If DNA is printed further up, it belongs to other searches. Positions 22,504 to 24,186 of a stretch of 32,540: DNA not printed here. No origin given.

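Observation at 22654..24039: Archaeal/eukaryotic-type ADP-dependent sugar kinase in a bacterial housekeeping neighbourhood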

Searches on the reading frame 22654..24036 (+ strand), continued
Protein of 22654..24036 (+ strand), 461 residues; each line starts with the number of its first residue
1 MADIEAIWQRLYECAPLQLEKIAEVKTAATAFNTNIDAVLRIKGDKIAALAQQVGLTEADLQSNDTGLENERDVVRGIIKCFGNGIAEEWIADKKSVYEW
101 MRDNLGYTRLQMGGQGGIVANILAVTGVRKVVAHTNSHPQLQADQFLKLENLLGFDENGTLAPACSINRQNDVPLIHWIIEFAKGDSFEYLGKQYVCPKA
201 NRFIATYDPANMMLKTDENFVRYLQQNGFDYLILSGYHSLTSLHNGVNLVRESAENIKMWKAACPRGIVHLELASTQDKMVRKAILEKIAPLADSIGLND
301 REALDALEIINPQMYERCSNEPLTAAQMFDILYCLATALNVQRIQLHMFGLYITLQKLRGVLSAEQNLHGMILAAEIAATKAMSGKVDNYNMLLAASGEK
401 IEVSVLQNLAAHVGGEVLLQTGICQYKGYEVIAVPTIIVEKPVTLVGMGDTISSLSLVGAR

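Call 16: find_related_loci(query=A1, collection=genome_contigs, flank=6000)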
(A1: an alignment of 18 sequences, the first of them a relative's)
Query A1 (461 aa) in genome_contigs; peptide patterns used: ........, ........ (x = any residue, [..] = any of these).
501 stretches matched a pattern; 461 encode a relative of the query (tblastn E <= 1e-3); the best 80 are kept; 80 distinct loci.
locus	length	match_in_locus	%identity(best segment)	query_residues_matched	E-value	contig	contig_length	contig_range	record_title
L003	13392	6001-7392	61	1-461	0e+0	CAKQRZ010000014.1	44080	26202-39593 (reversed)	MAG: uncultured Alphaproteobacteria bacterium isolate REFINED_METABAT215_TOP10_CONTIGS_1500_ASSEMBLY_K77_MERGED__Hadza_M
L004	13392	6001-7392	61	1-461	0e+0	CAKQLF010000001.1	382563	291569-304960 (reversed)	MAG: uncultured Alphaproteobacteria bacterium isolate REFINED_METABAT215_TOP10_CONTIGS_1500_ASSEMBLY_K77_MERGED__Hadza_M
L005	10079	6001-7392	61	1-461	0e+0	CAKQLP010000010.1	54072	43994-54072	MAG: uncultured Alphaproteobacteria bacterium isolate REFINED_METABAT215_TOP10_CONTIGS_1500_ASSEMBLY_K77_MERGED__Hadza_M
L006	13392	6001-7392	61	1-461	0e+0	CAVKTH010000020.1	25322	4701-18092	Bacteroidaceae bacterium isolate H07656-L1_cleanbin_000006 genome assembly, contig: Spades_H07656-L1_contig_569, whole g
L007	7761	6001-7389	60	1-460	0e+0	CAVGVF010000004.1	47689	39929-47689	uncultured Eubacteriales bacterium isolate H07628-L1_cleanbin_000014 genome assembly, contig: Spades_H07628-L1_contig_35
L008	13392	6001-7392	59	1-461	0e+0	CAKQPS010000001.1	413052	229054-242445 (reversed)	MAG: uncultured Alphaproteobacteria bacterium isolate REFINED_METABAT215_TOP10_CONTIGS_1500_ASSEMBLY_K77_MERGED__Hadza_M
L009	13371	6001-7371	60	8-461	0e+0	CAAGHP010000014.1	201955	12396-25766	MAG TPA_asm: Alphaproteobacteria bacterium, isolate HGM16763, WGS project CAAGHP010000000 data, contig: SRS476280_65_k11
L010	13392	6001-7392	59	1-461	0e+0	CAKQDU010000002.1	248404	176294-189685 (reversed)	MAG: uncultured Alphaproteobacteria bacterium isolate REFINED_METABAT215_TOP10_CONTIGS_1500_ASSEMBLY_K77_MERGED__Hadza_M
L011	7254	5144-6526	59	4-461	0e+0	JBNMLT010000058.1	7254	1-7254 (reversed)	MAG: Alphaproteobacteria bacterium isolate CM_BacRUG1152.10 k141_444767_length_7254_cov_8.0000, whole genome shotgun seq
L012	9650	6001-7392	58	1-461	0e+0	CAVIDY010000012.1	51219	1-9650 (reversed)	Bacteroidaceae bacterium isolate H07635-L1_cleanbin_000017 genome assembly, contig: Spades_H07635-L1_contig_322, whole g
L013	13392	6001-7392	60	1-461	0e+0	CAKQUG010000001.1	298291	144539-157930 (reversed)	MAG: uncultured Alphaproteobacteria bacterium isolate REFINED_METABAT215_TOP10_CONTIGS_1500_ASSEMBLY_K77_MERGED__Hadza_M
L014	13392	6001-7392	58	1-461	0e+0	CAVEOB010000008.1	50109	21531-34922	[Ruminococcus] gnavus isolate H07648-L1_cleanbin_000019 genome assembly, contig: Spades_H07648-L1_contig_268, whole geno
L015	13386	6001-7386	58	3-461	4e-180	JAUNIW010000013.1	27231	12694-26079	MAG: Pseudomonadota bacterium isolate S29M_St_20 NODE_523_length_27231_cov_8.175596, whole genome shotgun sequence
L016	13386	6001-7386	58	3-461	7e-178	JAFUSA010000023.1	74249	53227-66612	MAG: Alphaproteobacteria bacterium isolate RGIG4773 Roe_deer_Reticulum-2__c1853, whole genome shotgun sequence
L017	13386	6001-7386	57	3-461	7e-177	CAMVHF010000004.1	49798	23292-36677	MAG TPA_asm: uncultured Alphaproteobacteria bacterium isolate SRR8387716_bin.37_metaWRAP_v1.3_MAG genome assembly, conti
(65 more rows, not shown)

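Call 30: search_protein_representatives(protein=window:22654-24036:+)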
Query: 461 residues. Proteins with E-value up to 0.001 (for the whole library): 642; up to 1e-10: 347; up to 1e-30: 93. The best 150 are listed.
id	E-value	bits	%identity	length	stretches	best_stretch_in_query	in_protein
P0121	1.1e-144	499.2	53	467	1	5-461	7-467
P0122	5.4e-139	480.4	50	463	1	4-461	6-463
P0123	2.2e-118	412.5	46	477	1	4-461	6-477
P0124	4.4e-107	375.3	44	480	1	3-461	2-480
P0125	2.8e-104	366.0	43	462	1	5-460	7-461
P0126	5.5e-103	361.8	43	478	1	4-460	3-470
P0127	7.4e-103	361.3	42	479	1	6-459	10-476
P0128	1.8e-94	333.7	40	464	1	6-460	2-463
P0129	1.2e-89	317.8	40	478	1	7-460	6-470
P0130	1.7e-88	314.0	41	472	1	12-459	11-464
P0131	4.5e-73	263.2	44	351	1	123-459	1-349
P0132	8.8e-65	235.9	49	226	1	3-223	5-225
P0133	6.6e-63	229.7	46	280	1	5-270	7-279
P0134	5.1e-62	226.8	42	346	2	2-289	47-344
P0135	1.1e-57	212.5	50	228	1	238-461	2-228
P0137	5.1e-55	203.7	33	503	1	22-458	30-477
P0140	5.1e-53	197.1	33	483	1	18-457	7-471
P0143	5.4e-51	190.4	33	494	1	8-458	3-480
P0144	1.5e-49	185.7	30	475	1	20-457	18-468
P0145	4.8e-49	184.0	38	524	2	29-312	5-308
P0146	1.9e-47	178.7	27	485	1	7-457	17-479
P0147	6.3e-47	177.0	34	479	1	30-458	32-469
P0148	1.8e-46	175.5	32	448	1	8-456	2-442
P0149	4.0e-46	174.4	29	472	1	21-453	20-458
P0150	7.2e-46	173.5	32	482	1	13-459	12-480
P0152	8.0e-45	170.1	33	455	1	30-455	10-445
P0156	3.0e-44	168.2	32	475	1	6-456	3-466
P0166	6.4e-42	160.5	30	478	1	67-455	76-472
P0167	6.9e-42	160.4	28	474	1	3-457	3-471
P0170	5.9e-41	157.4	30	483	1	7-456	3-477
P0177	4.9e-40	154.3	28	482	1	6-457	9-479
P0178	1.7e-39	152.6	27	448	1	7-455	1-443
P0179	3.3e-39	151.6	27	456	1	16-457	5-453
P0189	1.6e-35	139.4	31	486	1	6-454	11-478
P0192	3.3e-35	138.4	29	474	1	8-454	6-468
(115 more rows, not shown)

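Call 31: list_cluster_members(proteins=[P0123, P0124, P0125, P0126, P0127, P0128, P0129, P0130, P0137, P0140])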
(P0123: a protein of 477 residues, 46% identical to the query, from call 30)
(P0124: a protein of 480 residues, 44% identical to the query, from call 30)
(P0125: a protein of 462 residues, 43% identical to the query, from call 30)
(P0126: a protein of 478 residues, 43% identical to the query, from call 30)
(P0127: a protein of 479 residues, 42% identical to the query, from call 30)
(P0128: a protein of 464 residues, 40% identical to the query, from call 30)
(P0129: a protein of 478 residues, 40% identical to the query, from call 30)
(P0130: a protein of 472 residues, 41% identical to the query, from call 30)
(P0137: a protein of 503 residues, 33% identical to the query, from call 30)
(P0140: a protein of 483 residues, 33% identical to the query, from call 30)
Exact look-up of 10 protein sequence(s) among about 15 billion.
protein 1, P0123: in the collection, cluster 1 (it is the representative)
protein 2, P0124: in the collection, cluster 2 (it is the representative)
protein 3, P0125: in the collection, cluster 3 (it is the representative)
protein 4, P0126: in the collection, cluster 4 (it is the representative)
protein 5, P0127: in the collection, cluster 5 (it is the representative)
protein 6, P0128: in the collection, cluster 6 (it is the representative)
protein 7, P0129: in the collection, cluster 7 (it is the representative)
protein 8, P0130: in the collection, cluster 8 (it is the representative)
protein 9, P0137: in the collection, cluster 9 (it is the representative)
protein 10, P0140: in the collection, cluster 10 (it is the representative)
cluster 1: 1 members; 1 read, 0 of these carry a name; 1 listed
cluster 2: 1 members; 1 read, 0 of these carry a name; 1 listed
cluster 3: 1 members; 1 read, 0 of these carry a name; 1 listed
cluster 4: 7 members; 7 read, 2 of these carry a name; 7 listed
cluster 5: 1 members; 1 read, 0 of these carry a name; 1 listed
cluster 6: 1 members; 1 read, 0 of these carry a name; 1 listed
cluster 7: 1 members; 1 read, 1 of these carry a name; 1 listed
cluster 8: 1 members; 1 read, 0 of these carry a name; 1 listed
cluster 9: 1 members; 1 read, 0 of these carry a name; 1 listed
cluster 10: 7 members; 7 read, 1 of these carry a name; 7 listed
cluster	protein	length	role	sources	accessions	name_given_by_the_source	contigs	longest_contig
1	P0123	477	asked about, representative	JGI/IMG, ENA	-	-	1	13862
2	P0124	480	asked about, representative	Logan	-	-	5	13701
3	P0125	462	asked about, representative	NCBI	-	-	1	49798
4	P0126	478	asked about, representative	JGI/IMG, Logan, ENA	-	-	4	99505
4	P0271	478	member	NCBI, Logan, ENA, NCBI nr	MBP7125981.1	ADP-dependent glucokinase/phosphofructokinase [Myxococcota bacterium]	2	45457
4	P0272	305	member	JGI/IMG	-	ADP-dependent phosphofructokinase/glucokinase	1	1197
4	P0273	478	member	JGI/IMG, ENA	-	-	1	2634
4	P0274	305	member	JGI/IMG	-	-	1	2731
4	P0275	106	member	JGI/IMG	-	-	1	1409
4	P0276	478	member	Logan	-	-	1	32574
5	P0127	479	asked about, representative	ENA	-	-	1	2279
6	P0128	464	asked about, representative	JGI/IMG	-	-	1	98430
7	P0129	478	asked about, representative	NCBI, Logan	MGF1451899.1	MAG: ADP-dependent glucokinase/phosphofructokinase [Opitutales bacterium]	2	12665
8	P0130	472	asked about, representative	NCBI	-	-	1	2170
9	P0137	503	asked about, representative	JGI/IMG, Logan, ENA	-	-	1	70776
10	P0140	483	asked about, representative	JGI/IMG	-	-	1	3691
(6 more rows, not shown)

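Call 35: list_cluster_members(proteins=[P0143, P0144, P0147, P0149, P0150, P0148, P0152, P0146, P0189, P0156])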
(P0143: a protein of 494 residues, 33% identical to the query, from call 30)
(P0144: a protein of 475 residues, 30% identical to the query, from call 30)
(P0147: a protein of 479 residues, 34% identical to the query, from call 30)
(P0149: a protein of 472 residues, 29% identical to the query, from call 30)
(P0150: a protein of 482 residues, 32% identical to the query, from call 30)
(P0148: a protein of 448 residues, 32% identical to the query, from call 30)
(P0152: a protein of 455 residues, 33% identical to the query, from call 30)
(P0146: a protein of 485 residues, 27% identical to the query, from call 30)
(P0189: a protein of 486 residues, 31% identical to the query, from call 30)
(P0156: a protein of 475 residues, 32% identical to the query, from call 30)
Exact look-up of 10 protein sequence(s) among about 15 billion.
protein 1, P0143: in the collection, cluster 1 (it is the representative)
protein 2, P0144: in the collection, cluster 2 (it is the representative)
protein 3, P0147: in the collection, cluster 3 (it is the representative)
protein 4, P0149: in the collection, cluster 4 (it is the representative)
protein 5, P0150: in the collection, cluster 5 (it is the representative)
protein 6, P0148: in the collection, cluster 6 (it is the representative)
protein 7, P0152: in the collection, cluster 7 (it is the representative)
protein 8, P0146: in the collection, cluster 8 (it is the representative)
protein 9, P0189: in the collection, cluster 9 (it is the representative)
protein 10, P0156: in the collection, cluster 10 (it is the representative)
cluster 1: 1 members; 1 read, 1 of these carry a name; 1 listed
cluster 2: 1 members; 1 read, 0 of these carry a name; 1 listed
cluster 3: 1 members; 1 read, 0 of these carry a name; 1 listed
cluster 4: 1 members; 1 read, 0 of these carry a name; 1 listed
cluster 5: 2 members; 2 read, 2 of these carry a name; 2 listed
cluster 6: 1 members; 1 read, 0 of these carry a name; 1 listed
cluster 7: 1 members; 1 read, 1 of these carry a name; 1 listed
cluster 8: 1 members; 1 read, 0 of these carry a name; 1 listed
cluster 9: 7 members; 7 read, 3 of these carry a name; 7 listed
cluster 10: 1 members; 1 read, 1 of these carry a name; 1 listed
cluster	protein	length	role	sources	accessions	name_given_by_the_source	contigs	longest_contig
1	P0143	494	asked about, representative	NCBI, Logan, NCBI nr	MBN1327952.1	MAG: ADP-dependent glucokinase/phosphofructokinase [Candidatus Heimdallarchaeota archaeon] | ADP-dependent glucokinase/phosphofructokinase [Candidatus Heimdallarchaeota archaeon]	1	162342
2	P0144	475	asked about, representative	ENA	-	-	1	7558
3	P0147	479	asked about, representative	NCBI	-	-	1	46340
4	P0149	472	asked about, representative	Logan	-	-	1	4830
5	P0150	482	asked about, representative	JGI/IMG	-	ADP-dependent phosphofructokinase/glucokinase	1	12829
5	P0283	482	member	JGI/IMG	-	ADP-dependent phosphofructokinase/glucokinase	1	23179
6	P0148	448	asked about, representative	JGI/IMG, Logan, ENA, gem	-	-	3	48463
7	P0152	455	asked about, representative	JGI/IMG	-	ADP-dependent phosphofructokinase/glucokinase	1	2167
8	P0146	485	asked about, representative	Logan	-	-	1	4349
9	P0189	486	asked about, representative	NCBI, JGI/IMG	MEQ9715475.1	MAG: ADP-dependent glucokinase/phosphofructokinase [Candidatus Asgardarchaeum sp.]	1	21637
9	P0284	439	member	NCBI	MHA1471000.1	MAG: ADP-dependent glucokinase/phosphofructokinase [Candidatus Asgardarchaeia archaeon]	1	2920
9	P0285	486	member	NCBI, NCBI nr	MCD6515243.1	MAG: hypothetical protein J7L07_10005 [Candidatus Odinarchaeota archaeon] | hypothetical protein [Candidatus Odinarchaeota archaeon]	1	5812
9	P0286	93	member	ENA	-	-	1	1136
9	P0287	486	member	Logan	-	-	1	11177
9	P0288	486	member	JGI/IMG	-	-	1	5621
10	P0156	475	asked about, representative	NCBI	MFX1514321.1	MAG: ADP-dependent glucokinase/phosphofructokinase [Promethearchaeota archaeon]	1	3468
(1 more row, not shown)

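Call 45: predict_structure(alignment_id=A1)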
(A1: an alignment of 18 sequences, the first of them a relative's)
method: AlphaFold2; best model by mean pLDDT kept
length: 461 residues; sequences in the alignment: 18
mean_pLDDT: 91.5   pTM: 0.89
mean pLDDT of the five models: 91.5, 90.0, 89.3, 88.9, 88.9
residues with pLDDT >= 90: 334; 70-90: 123; 50-70: 4; < 50: 0
segments of 3 or more residues with pLDDT < 50: none
pLDDT, mean of each block of 10 residues (from residue 1): 89 96 94 87 95 96 91 96 90 91 90 86 95 88 93 93 92 86 94 94 89 86 92 89 92 93 93 85 95 93 93 92 91 96 92 92 94 94 90 92 93 90 95 91 77 89 79
secondary structure, 60 per line:
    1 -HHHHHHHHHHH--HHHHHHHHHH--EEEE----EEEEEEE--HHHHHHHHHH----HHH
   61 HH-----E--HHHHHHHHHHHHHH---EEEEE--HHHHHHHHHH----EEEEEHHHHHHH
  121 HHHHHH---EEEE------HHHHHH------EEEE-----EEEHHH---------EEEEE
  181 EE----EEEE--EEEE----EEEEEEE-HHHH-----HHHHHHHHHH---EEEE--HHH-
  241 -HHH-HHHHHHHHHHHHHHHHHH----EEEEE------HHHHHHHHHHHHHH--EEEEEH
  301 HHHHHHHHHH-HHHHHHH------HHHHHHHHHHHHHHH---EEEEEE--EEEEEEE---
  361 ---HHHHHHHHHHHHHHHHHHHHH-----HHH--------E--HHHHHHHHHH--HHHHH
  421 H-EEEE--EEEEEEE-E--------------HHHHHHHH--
elements in order: H2-12 H15-24 E27-30 E35-41 H44-53 H58-62 H71-84 E88-92 H95-104 E109-113 H114-126 E130-133 H140-145 E152-155 E161-163 E176-182 E187-190 E193-196 E201-207 H209-212 H218-227 E231-234 H246-263 E268-272 H279-292 E295-299 H300-310 H312-318 H325-339 E343-348 E351-357 H364-384 H404-413 H416-421 E423-426 E429-435 H452-459

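Call 49: fold_search(model_id=the predicted structure, library=pdb)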
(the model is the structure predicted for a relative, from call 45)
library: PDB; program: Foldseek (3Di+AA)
matches with E <= 10: 1294; with E <= 0.001: 199
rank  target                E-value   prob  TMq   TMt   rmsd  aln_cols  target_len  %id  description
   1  6c8z                  6.6e-39  1.00  0.77  0.73   6.0       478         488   28  Last common ancestor of ADP-dependent phosphofructokinases from Methanosarcinales (released 2018-02-07)
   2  5o0i                  1.1e-36  1.00  0.82  0.84   3.4       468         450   28  ADP-dependent glucokinase from Pyrococcus horikoshii (released 2018-05-30)
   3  4b8r                  2.1e-36  1.00  0.83  0.82   3.5       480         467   25  Crystal Structure of Thermococcus litoralis ADP-dependent Glucokinase (GK) (released 2013-07-10)
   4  1gc5                  3.9e-36  1.00  0.85  0.84   3.2       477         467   26  CRYSTAL STRUCTURE OF A NOVEL ADP-DEPENDENT GLUCOKINASE FROM THERMOCOCCUS LITORALIS (released 2001-07-25)
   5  4b8s                  1.2e-35  1.00  0.86  0.85   3.1       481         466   25  Crystal Structure of Thermococcus litoralis ADP-dependent Glucokinase (GK) (released 2013-07-10)
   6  1ua4                  2.1e-35  1.00  0.86  0.87   2.8       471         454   28  Crystal Structure of an ADP-dependent Glucokinase from Pyrococcus furiosus (released 2004-02-27)
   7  5o0j                  4.1e-35  1.00  0.88  0.89   2.5       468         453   28  ADP-dependent glucokinase from Pyrococcus horikoshii (released 2018-05-30)
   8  5kkg_B                1.0e-34  1.00  0.82  0.84   3.5       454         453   26  Crystal structure of E72A mutant of ancestral protein ancMT of ADP-dependent sugar kinases family (released 2017-07-26)
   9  5od2_B                1.3e-34  1.00  0.85  0.86   2.6       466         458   24  Crystal structure of ADP-dependent glucokinase from Methanocaldococcus jannaschii (released 2018-01-31)
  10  5kkg_A                1.7e-34  1.00  0.77  0.79   4.1       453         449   26  Crystal structure of E72A mutant of ancestral protein ancMT of ADP-dependent sugar kinases family (released 2017-07-26)
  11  6xio                  2.5e-34  1.00  0.85  0.85   2.6       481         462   26  ADP-dependent kinase complex with fructose-6-phosphate and ADPbetaS (released 2021-01-20)
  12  5od2_A                5.3e-34  1.00  0.85  0.86   2.6       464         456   24  Crystal structure of ADP-dependent glucokinase from Methanocaldococcus jannaschii (released 2018-01-31)
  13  5k27_B                7.5e-34  1.00  0.81  0.83   3.5       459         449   26  Crystal structure of ancestral protein ancMT of ADP-dependent sugar kinases family. (released 2017-05-24)
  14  5k27_A                1.5e-33  1.00  0.78  0.79   4.2       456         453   26  Crystal structure of ancestral protein ancMT of ADP-dependent sugar kinases family. (released 2017-05-24)
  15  1l2l                  3.3e-33  1.00  0.73  0.77   4.8       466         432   27  Crystal structure of ADP-dependent glucokinase from a Pyrococcus Horikoshii (released 2002-12-30)
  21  5ccf                  6.7e-24  1.00  0.64  0.66   6.4       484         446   20  Structure of Mouse ADP-Dependent Glucokinase (released 2015-11-18)
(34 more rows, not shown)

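Call 52: find_encoding_contigs(protein=P0128, flank=8000, max_places=1)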
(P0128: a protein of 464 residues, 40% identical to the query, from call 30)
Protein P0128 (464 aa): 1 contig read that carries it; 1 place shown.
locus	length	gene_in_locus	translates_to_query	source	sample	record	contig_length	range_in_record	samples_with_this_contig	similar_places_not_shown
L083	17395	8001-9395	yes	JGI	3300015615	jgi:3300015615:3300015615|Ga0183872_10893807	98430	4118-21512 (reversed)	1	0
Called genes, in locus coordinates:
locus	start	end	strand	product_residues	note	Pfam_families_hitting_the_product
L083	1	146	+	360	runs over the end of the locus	-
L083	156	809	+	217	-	-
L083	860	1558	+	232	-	-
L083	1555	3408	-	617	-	-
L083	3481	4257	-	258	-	-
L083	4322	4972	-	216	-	-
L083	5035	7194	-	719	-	-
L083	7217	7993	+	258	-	PF19625:DUF6130 (faint)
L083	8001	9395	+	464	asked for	PF04587:ADP_PFK_GK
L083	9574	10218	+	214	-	PF00160:Pro_isomerase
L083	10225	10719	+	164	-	PF00535:Glycos_transf_2, PF10111:Glyco_tranf_2_2 (weak)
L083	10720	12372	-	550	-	PF02878:PGM_PMM_I, PF02879:PGM_PMM_II, PF02880:PGM_PMM_III, PF24947:PGM1_C_vert_fung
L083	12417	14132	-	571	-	PF00342:PGI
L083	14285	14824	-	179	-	PF03168:LEA_2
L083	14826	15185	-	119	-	PF00034:Cytochrom_C (weak), PF13442:Cytochrome_CBB3 (weak)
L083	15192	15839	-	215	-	PF06181:Urate_ox_N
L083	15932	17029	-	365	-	PF04055:Radical_SAM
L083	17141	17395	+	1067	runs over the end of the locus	PF05088:Bac_GDH_CD, PF00208:ELFV_dehydrog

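Call 53: find_encoding_contigs(protein=P0126, flank=8000, max_places=1)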
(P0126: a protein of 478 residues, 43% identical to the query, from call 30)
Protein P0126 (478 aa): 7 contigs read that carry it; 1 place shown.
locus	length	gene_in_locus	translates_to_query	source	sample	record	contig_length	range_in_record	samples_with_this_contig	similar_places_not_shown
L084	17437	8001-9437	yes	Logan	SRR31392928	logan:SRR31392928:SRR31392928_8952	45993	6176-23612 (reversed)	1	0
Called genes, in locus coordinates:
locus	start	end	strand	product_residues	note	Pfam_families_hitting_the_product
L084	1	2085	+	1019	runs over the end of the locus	PF13476:AAA_23, PF13514:AAA_27 (weak), PF13555:AAA_29 (weak), PF13558:SbcC_Walker_B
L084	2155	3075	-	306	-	-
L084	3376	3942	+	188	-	PF02659:Mntp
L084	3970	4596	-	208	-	-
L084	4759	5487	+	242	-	PF01553:Acyltransferase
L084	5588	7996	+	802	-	PF13802:Gal_mutarotas_2, PF01055:Glyco_hydro_31_2nd, PF21365:Glyco_hydro_31_3rd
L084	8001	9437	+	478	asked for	PF04587:ADP_PFK_GK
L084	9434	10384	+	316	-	PF06325:PrmA, PF05175:MTS (weak), PF13847:Methyltransf_31, PF08241:Methyltransf_11 (weak), PF08242:Methyltransf_12 (faint), PF13649:Methyltransf_25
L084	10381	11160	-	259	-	PF02585:PIG-L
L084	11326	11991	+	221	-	PF03006:HlyIII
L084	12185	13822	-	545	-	-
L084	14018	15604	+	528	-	PF07603:Lcl_C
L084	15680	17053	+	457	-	PF07690:MFS_1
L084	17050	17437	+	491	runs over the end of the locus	-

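Call 54: find_encoding_contigs(protein=P0129, flank=8000, max_places=2)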
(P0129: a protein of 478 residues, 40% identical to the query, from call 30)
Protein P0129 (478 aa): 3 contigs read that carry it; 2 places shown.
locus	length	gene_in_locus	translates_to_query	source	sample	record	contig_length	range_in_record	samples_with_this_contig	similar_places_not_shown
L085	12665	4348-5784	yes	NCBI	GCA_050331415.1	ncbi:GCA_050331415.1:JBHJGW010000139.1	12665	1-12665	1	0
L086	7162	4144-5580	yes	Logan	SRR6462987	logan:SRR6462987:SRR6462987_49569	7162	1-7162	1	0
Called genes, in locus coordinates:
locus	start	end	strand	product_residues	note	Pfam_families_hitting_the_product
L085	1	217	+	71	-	?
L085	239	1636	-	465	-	PF13442:Cytochrome_CBB3, PF00034:Cytochrom_C (weak), PF07995:GSDH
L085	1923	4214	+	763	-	-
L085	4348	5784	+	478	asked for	PF04587:ADP_PFK_GK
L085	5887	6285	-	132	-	-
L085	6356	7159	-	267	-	PF00753:Lactamase_B, PF23023:Anti-Pycsar_Apyc1, PF12706:Lactamase_B_2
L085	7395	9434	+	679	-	PF07715:Plug, PF00593:TonB_dep_Rec_b-barrel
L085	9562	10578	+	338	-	PF04166:PdxA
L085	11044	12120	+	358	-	PF07005:SBD_N, PF17042:NBD_C (weak)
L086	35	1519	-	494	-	PF00034:Cytochrom_C, PF13442:Cytochrome_CBB3, PF07995:GSDH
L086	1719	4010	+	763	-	-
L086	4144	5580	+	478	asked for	PF04587:ADP_PFK_GK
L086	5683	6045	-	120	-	-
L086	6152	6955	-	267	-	PF00753:Lactamase_B, PF23023:Anti-Pycsar_Apyc1, PF12706:Lactamase_B_2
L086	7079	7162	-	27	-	?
